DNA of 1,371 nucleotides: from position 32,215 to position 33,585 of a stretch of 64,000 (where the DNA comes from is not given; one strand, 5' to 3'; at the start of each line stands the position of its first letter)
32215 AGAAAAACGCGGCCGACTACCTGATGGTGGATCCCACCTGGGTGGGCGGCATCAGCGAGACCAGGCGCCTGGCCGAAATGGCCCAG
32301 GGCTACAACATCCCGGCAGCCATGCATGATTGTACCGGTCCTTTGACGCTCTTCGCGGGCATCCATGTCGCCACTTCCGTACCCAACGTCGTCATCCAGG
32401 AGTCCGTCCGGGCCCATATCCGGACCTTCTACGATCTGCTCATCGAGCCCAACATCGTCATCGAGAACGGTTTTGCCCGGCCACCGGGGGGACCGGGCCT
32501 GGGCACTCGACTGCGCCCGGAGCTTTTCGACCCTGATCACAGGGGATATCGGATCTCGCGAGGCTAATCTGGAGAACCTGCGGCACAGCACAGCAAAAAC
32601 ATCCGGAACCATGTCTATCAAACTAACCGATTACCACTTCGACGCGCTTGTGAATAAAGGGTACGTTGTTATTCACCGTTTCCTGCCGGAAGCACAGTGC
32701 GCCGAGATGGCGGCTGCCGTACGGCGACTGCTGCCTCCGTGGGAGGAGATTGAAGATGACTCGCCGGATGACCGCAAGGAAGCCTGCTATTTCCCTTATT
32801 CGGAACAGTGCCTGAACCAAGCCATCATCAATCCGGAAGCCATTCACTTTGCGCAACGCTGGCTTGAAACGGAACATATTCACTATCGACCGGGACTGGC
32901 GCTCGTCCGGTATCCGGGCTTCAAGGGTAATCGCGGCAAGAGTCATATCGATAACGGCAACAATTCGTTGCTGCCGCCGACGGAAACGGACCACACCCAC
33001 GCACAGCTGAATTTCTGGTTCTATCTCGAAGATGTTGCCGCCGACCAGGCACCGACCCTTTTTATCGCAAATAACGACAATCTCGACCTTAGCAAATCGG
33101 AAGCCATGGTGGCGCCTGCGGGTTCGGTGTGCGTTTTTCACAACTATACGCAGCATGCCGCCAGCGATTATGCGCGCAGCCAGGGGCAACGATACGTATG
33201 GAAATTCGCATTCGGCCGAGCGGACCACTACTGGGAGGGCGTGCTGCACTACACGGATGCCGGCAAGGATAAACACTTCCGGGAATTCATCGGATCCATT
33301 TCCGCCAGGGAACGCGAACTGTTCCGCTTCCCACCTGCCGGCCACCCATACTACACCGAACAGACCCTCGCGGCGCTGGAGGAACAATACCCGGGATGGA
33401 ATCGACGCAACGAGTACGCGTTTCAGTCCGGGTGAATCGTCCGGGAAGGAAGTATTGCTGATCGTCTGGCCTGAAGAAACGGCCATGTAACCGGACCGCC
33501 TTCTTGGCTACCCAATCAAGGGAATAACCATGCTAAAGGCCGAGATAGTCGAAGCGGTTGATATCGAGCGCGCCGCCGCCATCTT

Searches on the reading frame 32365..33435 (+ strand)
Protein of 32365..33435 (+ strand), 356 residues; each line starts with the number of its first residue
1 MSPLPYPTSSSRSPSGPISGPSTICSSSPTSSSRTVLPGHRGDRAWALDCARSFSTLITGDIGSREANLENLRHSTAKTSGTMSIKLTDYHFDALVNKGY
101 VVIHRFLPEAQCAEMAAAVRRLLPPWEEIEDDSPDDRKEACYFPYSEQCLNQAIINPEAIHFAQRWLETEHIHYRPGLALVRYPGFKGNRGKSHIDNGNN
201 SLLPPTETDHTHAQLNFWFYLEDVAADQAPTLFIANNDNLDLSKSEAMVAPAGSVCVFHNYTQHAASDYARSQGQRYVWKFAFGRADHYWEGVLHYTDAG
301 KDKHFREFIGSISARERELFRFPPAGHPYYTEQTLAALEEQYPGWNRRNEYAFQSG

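Call 54: search_protein_families(library=pfam, proteins=[window:32365-33435:+], max_evalue=0.001)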
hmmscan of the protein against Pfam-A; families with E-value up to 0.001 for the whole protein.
window:32365-33435:+ (356 aa): 1 family
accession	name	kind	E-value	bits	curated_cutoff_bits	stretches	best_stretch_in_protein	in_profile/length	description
PF05721.19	PhyH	-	6.5e-08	33.5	22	1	98-268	4-204/213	Phytanoyl-CoA dioxygenase (PhyH)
